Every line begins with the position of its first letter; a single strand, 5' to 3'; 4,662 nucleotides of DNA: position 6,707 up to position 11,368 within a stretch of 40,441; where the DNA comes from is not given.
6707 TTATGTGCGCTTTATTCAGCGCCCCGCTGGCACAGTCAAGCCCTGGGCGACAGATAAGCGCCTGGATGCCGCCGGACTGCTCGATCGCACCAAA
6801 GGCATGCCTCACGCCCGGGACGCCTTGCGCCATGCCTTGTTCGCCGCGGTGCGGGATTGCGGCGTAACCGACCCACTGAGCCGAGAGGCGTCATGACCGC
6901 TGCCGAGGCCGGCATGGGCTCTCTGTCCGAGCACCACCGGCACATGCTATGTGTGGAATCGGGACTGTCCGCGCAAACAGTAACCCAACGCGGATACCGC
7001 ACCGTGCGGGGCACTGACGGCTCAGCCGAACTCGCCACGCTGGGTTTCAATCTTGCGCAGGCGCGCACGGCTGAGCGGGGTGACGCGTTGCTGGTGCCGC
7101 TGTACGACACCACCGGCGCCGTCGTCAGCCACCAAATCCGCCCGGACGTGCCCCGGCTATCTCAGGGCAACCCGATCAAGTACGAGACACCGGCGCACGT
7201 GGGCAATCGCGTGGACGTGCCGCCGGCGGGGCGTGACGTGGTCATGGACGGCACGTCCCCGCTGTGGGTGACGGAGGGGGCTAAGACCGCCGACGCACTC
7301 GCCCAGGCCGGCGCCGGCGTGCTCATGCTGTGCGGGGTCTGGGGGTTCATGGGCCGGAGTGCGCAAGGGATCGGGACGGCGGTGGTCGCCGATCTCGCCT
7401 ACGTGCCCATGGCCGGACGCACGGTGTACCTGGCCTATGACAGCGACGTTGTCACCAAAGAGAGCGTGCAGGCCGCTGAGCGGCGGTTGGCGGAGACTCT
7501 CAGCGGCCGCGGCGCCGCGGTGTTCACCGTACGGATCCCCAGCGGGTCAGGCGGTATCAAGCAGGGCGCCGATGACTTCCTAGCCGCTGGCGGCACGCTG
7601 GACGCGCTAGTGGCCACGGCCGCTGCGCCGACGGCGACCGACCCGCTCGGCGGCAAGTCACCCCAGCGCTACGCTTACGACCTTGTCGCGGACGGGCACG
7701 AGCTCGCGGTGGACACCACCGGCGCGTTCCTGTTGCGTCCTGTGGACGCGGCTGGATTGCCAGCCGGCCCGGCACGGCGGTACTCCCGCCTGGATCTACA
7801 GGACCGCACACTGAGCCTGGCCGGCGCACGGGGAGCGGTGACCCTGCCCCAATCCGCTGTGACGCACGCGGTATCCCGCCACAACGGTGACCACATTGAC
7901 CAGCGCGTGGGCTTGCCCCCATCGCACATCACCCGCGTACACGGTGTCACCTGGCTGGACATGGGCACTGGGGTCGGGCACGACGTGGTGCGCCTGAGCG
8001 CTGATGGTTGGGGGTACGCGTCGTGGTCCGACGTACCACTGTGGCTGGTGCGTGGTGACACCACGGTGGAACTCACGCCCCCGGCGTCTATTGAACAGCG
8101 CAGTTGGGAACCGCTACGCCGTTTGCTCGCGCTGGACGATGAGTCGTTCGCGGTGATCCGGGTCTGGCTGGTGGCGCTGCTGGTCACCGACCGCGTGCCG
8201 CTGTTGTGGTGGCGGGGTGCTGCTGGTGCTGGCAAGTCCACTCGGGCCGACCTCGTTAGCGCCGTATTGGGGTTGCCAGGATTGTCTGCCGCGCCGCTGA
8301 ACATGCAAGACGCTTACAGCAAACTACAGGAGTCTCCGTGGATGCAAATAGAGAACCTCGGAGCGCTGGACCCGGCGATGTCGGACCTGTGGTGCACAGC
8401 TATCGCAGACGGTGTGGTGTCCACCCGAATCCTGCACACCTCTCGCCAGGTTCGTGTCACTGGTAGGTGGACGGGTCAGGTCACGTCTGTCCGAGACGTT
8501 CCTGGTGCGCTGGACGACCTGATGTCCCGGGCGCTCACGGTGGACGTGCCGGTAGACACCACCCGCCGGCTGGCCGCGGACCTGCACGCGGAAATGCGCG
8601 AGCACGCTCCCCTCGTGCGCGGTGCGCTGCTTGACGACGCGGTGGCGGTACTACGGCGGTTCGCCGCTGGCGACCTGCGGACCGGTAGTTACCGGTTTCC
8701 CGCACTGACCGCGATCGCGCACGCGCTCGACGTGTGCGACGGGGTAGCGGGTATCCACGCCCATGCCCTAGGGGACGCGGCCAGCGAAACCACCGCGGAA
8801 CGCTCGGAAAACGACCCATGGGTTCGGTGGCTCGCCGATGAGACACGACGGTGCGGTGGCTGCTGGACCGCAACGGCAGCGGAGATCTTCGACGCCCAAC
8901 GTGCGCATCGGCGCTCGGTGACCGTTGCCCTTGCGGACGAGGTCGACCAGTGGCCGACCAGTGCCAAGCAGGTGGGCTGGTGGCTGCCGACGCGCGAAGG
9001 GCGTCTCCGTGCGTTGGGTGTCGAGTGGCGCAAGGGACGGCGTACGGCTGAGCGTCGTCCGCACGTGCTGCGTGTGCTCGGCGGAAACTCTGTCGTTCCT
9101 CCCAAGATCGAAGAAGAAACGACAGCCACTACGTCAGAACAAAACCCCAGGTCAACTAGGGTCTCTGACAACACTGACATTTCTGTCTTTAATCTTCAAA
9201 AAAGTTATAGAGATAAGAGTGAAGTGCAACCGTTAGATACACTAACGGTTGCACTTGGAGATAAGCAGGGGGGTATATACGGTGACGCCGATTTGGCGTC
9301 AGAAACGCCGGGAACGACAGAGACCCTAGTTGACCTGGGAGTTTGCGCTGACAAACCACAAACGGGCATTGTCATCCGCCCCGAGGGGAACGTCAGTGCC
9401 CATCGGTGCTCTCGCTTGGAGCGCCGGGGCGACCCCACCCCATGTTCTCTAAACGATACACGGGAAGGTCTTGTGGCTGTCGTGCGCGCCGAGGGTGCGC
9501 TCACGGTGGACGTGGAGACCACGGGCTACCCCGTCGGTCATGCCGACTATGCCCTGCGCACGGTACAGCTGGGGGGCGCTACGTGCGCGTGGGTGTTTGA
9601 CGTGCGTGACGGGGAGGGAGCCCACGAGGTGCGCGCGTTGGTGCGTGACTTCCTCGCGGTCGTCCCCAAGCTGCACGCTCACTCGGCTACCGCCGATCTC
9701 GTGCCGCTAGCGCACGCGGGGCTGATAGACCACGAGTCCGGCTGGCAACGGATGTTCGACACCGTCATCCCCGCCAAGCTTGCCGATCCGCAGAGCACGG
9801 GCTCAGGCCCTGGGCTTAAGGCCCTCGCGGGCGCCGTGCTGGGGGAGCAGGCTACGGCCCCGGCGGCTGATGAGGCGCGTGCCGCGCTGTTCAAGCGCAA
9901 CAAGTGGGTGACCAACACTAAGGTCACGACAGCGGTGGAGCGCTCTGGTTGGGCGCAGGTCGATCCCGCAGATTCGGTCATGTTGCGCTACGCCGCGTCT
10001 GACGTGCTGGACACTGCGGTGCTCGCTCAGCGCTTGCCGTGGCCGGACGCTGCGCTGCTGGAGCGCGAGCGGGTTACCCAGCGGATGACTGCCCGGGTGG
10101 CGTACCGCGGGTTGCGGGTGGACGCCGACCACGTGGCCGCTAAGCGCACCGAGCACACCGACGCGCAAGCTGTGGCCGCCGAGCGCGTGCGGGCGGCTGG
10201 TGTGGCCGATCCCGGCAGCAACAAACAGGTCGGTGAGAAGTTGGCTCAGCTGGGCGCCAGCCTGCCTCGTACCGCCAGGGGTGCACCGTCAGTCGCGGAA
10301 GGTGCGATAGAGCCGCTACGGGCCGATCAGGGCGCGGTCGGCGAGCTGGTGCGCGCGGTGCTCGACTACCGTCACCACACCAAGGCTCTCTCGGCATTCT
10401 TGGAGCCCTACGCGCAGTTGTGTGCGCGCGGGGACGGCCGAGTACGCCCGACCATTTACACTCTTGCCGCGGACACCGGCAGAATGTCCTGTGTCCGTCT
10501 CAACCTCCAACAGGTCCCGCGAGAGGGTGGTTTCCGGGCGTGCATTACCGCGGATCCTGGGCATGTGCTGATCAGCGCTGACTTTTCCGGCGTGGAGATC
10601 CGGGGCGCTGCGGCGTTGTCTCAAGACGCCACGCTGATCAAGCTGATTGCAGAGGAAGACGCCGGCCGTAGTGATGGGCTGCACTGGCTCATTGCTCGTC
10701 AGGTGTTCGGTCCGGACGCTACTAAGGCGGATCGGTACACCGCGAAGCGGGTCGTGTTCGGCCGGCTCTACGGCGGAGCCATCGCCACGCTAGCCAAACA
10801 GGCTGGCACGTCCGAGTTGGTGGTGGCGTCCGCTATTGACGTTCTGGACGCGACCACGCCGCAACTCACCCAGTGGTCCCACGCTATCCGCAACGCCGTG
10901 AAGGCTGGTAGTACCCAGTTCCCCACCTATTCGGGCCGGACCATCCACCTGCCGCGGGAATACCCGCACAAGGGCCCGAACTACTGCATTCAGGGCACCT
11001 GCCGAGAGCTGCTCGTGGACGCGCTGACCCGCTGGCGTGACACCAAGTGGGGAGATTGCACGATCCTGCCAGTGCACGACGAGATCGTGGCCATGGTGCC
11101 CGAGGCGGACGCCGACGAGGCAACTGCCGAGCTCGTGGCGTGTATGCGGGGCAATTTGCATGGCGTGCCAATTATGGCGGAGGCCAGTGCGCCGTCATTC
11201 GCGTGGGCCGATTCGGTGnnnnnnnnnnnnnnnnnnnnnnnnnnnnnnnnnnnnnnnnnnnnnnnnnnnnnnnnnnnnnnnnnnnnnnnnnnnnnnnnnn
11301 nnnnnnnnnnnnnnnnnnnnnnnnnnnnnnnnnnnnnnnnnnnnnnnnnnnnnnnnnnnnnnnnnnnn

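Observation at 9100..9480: Low-G+C, heavily structured but in-frame segment in the linker of the primase-polymerase fusion (intragenic origin or cis-acting RNA?)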

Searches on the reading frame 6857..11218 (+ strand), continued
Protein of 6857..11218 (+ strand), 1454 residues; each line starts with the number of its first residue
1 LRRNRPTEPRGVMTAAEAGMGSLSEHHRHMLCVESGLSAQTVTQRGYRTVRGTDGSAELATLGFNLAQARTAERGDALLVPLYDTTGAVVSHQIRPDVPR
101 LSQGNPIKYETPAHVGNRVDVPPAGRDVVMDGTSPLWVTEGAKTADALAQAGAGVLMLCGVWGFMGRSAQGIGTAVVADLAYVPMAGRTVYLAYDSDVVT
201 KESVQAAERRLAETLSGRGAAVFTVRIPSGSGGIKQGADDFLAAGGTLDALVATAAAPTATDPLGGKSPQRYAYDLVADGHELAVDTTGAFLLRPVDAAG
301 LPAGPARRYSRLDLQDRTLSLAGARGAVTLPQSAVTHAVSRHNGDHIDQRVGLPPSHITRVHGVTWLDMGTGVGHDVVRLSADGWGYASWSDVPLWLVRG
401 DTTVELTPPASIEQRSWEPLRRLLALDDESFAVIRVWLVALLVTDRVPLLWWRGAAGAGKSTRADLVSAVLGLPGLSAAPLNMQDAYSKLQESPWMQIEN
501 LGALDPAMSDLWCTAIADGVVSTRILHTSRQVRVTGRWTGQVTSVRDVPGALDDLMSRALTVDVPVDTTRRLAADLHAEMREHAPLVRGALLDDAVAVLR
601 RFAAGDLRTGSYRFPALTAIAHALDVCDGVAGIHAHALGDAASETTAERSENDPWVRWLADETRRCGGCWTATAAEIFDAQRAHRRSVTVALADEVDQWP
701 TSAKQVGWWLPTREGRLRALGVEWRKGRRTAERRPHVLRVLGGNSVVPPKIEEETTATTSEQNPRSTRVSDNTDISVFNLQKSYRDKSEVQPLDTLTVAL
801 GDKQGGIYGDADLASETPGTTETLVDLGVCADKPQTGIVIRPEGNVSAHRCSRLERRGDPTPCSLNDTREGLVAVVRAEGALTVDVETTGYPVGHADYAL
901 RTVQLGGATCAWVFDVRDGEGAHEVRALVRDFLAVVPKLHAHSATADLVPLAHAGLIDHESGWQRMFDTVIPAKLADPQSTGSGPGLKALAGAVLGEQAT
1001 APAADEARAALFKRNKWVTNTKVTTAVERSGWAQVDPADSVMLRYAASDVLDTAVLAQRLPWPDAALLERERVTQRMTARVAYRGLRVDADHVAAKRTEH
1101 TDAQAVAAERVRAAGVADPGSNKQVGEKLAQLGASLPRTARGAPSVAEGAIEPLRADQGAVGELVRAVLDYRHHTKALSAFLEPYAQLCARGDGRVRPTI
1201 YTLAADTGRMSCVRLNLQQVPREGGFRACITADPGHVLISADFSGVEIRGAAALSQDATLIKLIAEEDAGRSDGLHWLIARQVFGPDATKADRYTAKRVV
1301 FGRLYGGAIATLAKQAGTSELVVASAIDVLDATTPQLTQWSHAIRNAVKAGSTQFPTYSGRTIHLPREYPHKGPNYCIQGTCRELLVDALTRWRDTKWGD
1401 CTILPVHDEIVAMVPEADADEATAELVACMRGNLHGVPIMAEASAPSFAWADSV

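Call 36: get_annotated_region(hit=H29, flank=5000)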
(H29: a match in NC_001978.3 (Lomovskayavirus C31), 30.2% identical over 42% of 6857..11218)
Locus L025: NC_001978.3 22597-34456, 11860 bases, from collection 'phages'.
description: Bacteriophage phi-C31 complete genome.
organism: Lomovskayavirus C31 (NCBI taxid 10719)
taxonomy: Viruses; Duplodnaviria; Heunggongvirae; Uroviricota; Caudoviricetes; Lomovskayavirus
host: -; source: -; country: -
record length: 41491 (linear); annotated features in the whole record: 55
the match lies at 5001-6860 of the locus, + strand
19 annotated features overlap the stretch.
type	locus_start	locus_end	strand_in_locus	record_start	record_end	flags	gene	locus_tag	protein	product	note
CDS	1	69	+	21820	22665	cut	1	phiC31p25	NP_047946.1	exonuclease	-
CDS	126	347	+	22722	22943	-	2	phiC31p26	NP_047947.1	gp2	-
CDS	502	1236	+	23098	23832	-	3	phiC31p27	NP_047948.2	hypothetical protein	-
CDS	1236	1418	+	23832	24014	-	4a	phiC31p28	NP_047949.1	gp4a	-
CDS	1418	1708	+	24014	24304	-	4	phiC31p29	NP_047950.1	gp4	-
CDS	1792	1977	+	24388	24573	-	5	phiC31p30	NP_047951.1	gp5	-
CDS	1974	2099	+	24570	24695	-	6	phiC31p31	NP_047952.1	gp6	-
CDS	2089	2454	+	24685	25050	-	7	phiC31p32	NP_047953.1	HNH endonuclease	-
CDS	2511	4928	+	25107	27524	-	9a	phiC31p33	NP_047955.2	DNA primase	-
CDS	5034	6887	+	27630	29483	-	11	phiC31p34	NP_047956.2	gp11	DNA polymerase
CDS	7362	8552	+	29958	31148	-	12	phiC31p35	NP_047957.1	RNA polymerase sigma factor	-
CDS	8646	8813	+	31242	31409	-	13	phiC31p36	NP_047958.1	gp13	-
CDS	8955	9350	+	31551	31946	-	14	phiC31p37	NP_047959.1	hypothetical protein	-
CDS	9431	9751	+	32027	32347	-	15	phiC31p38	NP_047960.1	gp15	-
CDS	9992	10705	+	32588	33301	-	16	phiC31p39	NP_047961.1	thymidylate synthase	-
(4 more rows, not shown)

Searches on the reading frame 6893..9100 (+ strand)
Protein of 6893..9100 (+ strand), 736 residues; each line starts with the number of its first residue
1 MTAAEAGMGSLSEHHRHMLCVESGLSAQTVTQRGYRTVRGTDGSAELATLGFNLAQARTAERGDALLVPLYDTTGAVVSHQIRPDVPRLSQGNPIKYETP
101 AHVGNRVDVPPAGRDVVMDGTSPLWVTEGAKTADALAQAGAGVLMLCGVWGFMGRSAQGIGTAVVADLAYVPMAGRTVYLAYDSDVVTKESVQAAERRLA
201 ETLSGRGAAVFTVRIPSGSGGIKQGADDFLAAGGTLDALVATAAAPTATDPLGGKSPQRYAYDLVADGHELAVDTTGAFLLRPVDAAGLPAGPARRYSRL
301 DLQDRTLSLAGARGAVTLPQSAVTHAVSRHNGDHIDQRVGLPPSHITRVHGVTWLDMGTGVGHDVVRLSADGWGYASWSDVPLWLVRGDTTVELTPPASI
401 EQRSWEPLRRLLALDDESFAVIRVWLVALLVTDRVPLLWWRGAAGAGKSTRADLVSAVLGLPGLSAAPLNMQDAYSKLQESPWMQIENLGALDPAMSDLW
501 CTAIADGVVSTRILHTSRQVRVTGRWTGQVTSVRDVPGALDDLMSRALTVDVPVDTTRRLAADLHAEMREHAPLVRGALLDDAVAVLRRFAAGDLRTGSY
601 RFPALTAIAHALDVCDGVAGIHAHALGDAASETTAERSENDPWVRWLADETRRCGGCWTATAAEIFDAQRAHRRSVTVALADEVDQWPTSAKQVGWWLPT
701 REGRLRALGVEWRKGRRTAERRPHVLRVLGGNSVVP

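Call 44: search_solved_structures(query=A2, max_evalue=1)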
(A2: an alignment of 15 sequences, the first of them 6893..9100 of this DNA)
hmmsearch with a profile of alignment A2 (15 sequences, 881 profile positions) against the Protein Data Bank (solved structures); distinct sequences matched with E-value up to 1: 20.
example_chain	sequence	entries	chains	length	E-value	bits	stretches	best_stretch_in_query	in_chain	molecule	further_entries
8tch_A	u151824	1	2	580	2.3e-17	66.1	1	416-717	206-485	Pathogenicity island protein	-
5dgk_A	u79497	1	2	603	2.4e-15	59.4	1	446-653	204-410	Active helicase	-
6fvv_H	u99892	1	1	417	0.032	15.9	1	371-511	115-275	26S proteasome regulatory subunit 7 homolog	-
35zr_A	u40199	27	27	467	0.033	15.9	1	370-511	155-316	26S proteasome regulatory subunit 7 homolog | 26S protease regulatory subunit 7 homolog | RPT1 isoform 1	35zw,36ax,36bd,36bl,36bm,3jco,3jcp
6fvt_H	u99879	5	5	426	0.034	15.9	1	371-511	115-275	26S proteasome regulatory subunit 7 homolog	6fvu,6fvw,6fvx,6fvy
8ji0_A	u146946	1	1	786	0.05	15.3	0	357-385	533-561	Maltose/maltodextrin-binding periplasmic protein,Hemorrhagic toxin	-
7qo5_H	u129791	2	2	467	0.066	14.9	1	370-511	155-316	26S proteasome regulatory subunit 7 homolog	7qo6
8jhz_A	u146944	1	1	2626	0.2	13.3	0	357-385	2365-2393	Hemorrhagic toxin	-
4nc0_A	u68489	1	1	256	0.22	13.2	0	358-384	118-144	Cell wall-binding repeat protein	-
2g7c_A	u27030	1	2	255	0.24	13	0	358-384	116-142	Toxin A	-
7ndf_A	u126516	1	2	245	0.25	13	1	447-536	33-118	Lipid A ABC transporter ATP-binding protein/permease MsbA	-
4nby_A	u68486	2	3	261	0.25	13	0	358-384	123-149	Cell wall-binding repeat protein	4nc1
9ge6_B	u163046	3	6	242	0.41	12.3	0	415-497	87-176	Uncharacterized ABC transporter ATP-binding protein YbbA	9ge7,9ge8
7ahc_D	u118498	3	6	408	0.55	11.8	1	448-510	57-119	ABC-type proline/glycine betaine transport system ATPase component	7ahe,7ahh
7ahd_C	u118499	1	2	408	0.55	11.8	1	448-510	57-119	ABC-type proline/glycine betaine transport system ATPase component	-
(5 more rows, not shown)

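Call 45: search_protein_families(library=pfam, alignment_id=A2, max_evalue=0.1)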
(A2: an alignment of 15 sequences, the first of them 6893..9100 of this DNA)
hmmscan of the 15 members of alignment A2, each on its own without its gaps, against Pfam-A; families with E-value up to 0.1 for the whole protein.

A. member 1, window:6893-9100:+ (736 aa): 1 family
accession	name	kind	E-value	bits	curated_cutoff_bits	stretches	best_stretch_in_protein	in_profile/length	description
PF12965.13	DUF3854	-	5.5e-15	55.9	23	1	117-234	5-127/130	Domain of unknown function (DUF3854)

B. families by the number of members that match (of 15 scanned): 6 families
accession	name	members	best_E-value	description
PF12965.13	DUF3854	15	4.4e-23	Domain of unknown function (DUF3854)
PF06048.17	DUF927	11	2.7e-82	Domain of unknown function (DUF927)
PF18662.7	HTH_56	1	3.1e-07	Cch helix turn helix domain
PF06414.18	Zeta_toxin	1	0.056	Zeta toxin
PF12901.12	SUZ-C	1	0.064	SUZ-C motif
PF05810.19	NinF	1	0.097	NinF protein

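Call 58: search_protein_families(library=phrogs, proteins=[window:6893-9100:+], max_evalue=0.001)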
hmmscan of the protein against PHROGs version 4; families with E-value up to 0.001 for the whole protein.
window:6893-9100:+ (736 aa): 3 families
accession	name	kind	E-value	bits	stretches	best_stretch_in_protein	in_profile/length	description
phrog_16213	-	DNA, RNA and nucleotide metabolism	7.2e-07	28.8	1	63-232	30-182/732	DNA primase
phrog_1156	-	DNA, RNA and nucleotide metabolism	0.00026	20.6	0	344-461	506-584/855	DNA primase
phrog_239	-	DNA, RNA and nucleotide metabolism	0.00059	19.9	1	62-242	141-307/801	DNA primase/helicase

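Call 59: predict_structure(alignment_id=A2)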
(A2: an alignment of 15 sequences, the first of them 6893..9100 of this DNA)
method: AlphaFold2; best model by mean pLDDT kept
length: 736 residues; sequences in the alignment: 15
mean_pLDDT: 64.9   pTM: 0.40
mean pLDDT of the five models: 64.9, 61.7, 57.9, 57.8, 57.4
residues with pLDDT >= 90: 80; 70-90: 259; 50-70: 165; < 50: 232
segments of 3 or more residues with pLDDT < 50: 1-8, 149-164, 248-269, 273-278, 284-291, 303-344, 388-391, 443-446, 468-546, 595-603, 616-619, 631-640, 678-683, 717-720, 732-736
pLDDT, mean of each block of 10 residues (from residue 1): 42 92 90 93 89 88 93 84 88 81 75 86 88 93 76 38 52 83 72 69 73 84 86 90 67 41 45 45 49 55 46 31 35 26 54 69 74 81 52 71 86 78 78 61 56 65 50 45 39 39 40 31 37 35 51 62 75 87 79 46 57 53 54 43 80 84 87 61 60 70 71 64 75 42
secondary structure, 60 per line:
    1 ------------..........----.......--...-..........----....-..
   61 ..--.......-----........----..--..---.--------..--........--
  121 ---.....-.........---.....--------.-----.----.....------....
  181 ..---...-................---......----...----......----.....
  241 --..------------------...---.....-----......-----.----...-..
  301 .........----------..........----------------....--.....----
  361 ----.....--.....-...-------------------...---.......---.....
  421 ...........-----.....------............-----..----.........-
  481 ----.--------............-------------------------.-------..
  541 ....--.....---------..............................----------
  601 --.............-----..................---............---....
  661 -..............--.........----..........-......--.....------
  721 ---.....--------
elements in order (helices of 4 or more, strands of 3 or more residues): H13-22 H27-33 E36-38 H40-49 H54-57 H59-62 E65-71 E77-84 H111-118 E124-128 H130-138 E142-146 H166-170 E177-182 H190-205 E209-214 H226-231 H236-240 E263-265 E269-273 E279-284 E295-297 H299-309 H320-329 E346-349 E352-356 E365-369 E372-376 H406-412 H416-431 E437-441 H448-459 H471-479 H494-505 H539-544 E547-551 H561-590 H603-615 H621-638 H642-653 E657-660 H662-675 H678-686 H691-700 H702-707 E710-714 E724-728

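Call 62: fold_search(model_id=the predicted structure, library=pdb)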
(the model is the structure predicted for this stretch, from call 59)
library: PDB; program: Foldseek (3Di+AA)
matches with E <= 10: 465; with E <= 0.001: 27
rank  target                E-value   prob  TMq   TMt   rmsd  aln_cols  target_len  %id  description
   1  5guj                  8.3e-07  1.00  0.23  0.47  14.3       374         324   14  Crystal structure of the Bacillus subtilis DnaG RNA Polymerase Domain, natural degradation of full length DnaG (released 2017-04-19)
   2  4edg                  1.1e-06  1.00  0.23  0.47   5.5       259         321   15  The structure of the S. aureus DnaG RNA Polymerase Domain bound to ATP and Manganese (released 2012-07-25)
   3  4e2k                  1.1e-06  1.00  0.22  0.46   5.8       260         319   14  The structure of the S. aureus DnaG RNA Polymerase Domain (released 2012-08-01)
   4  2au3                  1.4e-06  1.00  0.22  0.38   6.0       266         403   15  Crystal Structure of the Aquifex aeolicus primase (Zinc Binding and RNA Polymerase Domains) (released 2005-11-15)
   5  5w33                  2.0e-06  1.00  0.21  0.44   6.7       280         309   18  Crystal structure of the RNA polymerase domain (RPD) of Mycobacterium tuberculosis primase DnaG (released 2018-03-28)
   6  5w35_A                6.8e-06  1.00  0.21  0.44   7.2       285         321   19  Crystal structure of the RNA polymerase domain (RPD) of Mycobacterium tuberculosis primase DnaG in complex with a doub (released 2018-03-28)
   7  5w34_B                1.1e-05  1.00  0.20  0.42   7.0       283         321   18  Crystal structure of the RNA polymerase domain (RPD) of Mycobacterium tuberculosis primase DnaG in complex with double (released 2018-03-28)
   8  1dde                  1.5e-05  1.00  0.22  0.48   5.6       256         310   18  STRUCTURE OF THE DNAG CATALYTIC CORE (released 2000-04-07)
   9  5w34_A                1.5e-05  1.00  0.21  0.44   6.6       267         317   17  Crystal structure of the RNA polymerase domain (RPD) of Mycobacterium tuberculosis primase DnaG in complex with double (released 2018-03-28)
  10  3b39_B                1.6e-05  1.00  0.22  0.48   6.1       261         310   20  Structure of the DnaG primase catalytic domain bound to ssDNA (released 2008-01-15)
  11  3b39_A                3.2e-05  1.00  0.22  0.47   5.6       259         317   19  Structure of the DnaG primase catalytic domain bound to ssDNA (released 2008-01-15)
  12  1eqn_C                3.8e-05  1.00  0.21  0.45   6.2       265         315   16  E.COLI PRIMASE CATALYTIC CORE (released 2000-06-30)
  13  5w35_B                5.9e-05  1.00  0.21  0.44   6.2       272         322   18  Crystal structure of the RNA polymerase domain (RPD) of Mycobacterium tuberculosis primase DnaG in complex with a doub (released 2018-03-28)
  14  1dd9                  6.2e-05  1.00  0.23  0.50   5.9       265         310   18  STRUCTURE OF THE DNAG CATALYTIC CORE (released 2000-04-07)
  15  1eqn_A                6.6e-05  1.00  0.21  0.44   6.4       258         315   17  E.COLI PRIMASE CATALYTIC CORE (released 2000-06-30)
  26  7pds_C                6.0e-04  0.98  0.22  0.31  17.9       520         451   13  The structure of PriRep1 with dsDNA (released 2022-07-13)
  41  7pds_E                3.7e-03  0.93  0.22  0.32  18.0       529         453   12  The structure of PriRep1 with dsDNA (released 2022-07-13)
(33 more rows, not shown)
